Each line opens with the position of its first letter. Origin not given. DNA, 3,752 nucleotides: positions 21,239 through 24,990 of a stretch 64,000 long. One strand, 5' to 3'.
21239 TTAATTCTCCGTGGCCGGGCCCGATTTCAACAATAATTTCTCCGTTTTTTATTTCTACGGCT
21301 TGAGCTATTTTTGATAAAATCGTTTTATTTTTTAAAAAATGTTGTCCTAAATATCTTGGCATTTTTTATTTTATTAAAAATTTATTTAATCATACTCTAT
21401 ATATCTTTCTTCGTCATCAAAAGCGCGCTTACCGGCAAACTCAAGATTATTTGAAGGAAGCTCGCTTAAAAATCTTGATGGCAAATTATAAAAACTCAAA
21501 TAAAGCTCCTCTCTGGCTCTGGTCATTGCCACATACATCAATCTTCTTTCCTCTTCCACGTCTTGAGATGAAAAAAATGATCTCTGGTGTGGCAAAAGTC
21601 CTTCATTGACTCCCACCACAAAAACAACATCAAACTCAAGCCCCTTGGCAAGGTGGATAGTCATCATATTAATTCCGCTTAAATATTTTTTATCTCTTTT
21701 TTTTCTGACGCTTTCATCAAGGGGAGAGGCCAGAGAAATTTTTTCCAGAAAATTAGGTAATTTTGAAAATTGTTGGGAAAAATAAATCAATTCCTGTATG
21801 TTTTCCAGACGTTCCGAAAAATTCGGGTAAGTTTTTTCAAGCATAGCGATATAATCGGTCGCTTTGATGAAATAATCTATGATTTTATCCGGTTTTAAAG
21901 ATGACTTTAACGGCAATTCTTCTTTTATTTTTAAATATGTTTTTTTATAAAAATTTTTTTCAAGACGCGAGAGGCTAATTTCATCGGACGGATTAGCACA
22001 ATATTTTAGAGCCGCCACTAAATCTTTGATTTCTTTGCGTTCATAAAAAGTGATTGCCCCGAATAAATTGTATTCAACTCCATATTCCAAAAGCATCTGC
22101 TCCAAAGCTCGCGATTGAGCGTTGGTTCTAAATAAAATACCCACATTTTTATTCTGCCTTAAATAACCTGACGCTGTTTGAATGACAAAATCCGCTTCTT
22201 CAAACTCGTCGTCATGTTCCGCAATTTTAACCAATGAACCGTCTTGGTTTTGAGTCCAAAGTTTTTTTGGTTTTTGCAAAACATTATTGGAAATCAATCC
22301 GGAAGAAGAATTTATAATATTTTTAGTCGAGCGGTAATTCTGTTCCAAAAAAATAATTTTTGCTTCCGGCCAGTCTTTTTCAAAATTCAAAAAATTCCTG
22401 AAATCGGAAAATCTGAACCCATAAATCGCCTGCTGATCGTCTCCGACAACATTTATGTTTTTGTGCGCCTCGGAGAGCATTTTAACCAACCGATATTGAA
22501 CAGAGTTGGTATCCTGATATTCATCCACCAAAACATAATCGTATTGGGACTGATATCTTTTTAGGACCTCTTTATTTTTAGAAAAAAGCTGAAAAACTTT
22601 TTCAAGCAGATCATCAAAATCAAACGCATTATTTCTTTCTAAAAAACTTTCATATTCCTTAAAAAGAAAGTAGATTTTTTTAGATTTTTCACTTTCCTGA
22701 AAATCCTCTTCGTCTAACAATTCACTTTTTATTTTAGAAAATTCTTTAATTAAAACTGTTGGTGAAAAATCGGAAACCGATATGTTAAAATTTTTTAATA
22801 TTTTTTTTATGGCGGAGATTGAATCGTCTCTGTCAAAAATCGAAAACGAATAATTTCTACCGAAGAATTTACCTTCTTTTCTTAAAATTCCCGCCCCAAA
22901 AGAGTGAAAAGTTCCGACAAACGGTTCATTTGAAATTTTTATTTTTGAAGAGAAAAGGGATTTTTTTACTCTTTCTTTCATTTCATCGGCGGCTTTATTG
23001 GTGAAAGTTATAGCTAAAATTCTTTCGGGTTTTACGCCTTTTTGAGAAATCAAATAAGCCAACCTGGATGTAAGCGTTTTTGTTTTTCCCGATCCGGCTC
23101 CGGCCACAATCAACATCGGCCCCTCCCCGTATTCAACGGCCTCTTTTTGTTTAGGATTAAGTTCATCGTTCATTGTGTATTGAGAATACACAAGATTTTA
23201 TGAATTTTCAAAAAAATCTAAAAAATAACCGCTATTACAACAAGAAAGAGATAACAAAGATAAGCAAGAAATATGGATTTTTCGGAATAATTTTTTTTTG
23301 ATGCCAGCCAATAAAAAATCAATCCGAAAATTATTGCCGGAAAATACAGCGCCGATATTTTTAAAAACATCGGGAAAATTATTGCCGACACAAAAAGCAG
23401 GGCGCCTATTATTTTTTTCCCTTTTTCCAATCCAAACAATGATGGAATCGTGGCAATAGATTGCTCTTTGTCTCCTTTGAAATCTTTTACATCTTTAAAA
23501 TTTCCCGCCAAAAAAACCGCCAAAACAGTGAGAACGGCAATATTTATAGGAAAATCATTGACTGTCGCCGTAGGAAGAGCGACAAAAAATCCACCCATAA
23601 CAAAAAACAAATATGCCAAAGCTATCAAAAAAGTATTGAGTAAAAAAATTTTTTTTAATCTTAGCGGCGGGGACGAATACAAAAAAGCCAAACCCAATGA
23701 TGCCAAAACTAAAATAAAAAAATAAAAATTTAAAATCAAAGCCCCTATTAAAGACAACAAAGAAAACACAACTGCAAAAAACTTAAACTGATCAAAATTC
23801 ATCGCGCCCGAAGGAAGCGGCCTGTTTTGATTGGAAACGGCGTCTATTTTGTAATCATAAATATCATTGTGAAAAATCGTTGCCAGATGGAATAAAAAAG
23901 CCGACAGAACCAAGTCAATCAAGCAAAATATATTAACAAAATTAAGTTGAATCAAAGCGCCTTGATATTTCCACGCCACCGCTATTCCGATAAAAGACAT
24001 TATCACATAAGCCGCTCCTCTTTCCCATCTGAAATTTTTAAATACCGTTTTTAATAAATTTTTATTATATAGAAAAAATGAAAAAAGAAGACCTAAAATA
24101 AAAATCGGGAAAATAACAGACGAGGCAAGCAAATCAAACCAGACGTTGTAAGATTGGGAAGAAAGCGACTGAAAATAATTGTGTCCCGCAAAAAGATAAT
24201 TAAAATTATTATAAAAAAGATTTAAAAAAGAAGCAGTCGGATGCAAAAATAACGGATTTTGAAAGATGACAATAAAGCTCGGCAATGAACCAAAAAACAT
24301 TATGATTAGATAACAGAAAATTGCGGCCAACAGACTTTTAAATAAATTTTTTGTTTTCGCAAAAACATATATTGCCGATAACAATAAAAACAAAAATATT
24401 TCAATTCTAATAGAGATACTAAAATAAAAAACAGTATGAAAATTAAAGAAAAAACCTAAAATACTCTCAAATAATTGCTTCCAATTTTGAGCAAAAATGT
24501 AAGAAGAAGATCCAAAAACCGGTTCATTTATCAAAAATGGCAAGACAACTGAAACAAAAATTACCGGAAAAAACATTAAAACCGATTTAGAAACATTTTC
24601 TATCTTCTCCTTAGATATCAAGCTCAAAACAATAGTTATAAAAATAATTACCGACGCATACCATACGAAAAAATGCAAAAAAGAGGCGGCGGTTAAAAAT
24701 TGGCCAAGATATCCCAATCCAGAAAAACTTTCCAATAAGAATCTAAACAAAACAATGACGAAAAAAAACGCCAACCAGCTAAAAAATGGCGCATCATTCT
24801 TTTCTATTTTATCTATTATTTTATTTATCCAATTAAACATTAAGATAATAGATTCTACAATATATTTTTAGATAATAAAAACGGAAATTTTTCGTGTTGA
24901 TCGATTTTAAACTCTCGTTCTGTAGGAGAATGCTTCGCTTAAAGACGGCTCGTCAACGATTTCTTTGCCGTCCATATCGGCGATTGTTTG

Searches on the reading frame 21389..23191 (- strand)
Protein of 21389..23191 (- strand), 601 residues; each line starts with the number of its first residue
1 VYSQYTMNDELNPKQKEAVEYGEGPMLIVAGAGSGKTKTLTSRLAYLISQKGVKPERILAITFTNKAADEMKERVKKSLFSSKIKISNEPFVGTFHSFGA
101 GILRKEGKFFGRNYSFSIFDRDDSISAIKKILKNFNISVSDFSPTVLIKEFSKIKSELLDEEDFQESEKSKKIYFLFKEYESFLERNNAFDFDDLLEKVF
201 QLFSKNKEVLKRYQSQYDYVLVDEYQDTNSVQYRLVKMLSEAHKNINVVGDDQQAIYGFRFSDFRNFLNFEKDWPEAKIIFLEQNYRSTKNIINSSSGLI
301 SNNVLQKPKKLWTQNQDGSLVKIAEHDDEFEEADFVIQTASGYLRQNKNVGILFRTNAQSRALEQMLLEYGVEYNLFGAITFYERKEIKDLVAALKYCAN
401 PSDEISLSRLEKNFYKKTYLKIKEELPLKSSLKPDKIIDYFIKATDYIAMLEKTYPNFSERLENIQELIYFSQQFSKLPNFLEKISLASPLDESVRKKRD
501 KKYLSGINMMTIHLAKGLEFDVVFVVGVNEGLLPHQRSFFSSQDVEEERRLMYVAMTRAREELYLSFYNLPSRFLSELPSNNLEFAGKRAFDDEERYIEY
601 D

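Call 64: search_protein_families(library=pfam, proteins=[window:21389-23191:-], max_evalue=0.00001)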
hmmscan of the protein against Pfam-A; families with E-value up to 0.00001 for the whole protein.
window:21389-23191:- (601 aa): 8 families
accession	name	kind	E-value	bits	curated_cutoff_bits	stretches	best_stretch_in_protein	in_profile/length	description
PF00580.27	UvrD-helicase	-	3.6e-86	289.6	23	1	11-274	1-270/271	UvrD/REP helicase N-terminal domain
PF13361.12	UvrD_C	-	6.8e-58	197.2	25.6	2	415-568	209-348/350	UvrD-like helicase C-terminal domain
PF13245.12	AAA_19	-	5.6e-26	91.7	25.1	1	15-260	1-134/134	AAA domain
PF13538.12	UvrD_C_2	-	3.8e-12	46.3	27.4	1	510-565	5-51/52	UvrD-like helicase C-terminal domain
PF13087.12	AAA_12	-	4e-08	33.5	27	0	491-564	138-189/195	AAA domain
PF13604.12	AAA_30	-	1.2e-07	32.1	27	0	10-75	1-66/191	AAA domain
PF01443.25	Viral_helicase1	-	3e-07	30.9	21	0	506-564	176-225/228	Viral superfamily 1 RNA helicase core domain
PF13086.12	AAA_11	-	3.1e-07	30.9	27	1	11-254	2-249/257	AAA domain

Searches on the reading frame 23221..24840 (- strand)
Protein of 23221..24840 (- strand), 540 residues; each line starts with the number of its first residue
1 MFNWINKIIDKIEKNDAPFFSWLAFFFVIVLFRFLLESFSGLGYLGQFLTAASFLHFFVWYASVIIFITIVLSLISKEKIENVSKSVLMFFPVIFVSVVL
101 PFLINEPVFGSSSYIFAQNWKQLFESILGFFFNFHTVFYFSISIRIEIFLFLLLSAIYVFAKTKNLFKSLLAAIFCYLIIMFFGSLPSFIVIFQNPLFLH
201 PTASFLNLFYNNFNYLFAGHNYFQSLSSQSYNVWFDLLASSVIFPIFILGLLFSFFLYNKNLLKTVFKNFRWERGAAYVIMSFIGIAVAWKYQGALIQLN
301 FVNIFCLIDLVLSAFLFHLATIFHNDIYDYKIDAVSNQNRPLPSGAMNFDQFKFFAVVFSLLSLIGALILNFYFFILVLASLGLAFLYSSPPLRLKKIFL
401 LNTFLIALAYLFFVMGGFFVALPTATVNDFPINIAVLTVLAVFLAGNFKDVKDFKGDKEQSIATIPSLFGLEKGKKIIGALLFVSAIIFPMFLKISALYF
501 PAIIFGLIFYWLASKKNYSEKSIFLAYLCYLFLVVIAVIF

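Call 64: search_protein_families(library=pfam, proteins=[window:23221-24840:-], max_evalue=0.00001)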
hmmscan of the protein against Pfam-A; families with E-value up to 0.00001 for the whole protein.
window:23221-24840:- (540 aa): 1 family
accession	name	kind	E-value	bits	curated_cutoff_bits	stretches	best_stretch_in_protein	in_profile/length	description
PF01040.23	UbiA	-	1.2e-30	107.1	34.2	1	301-515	16-230/250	UbiA prenyltransferase family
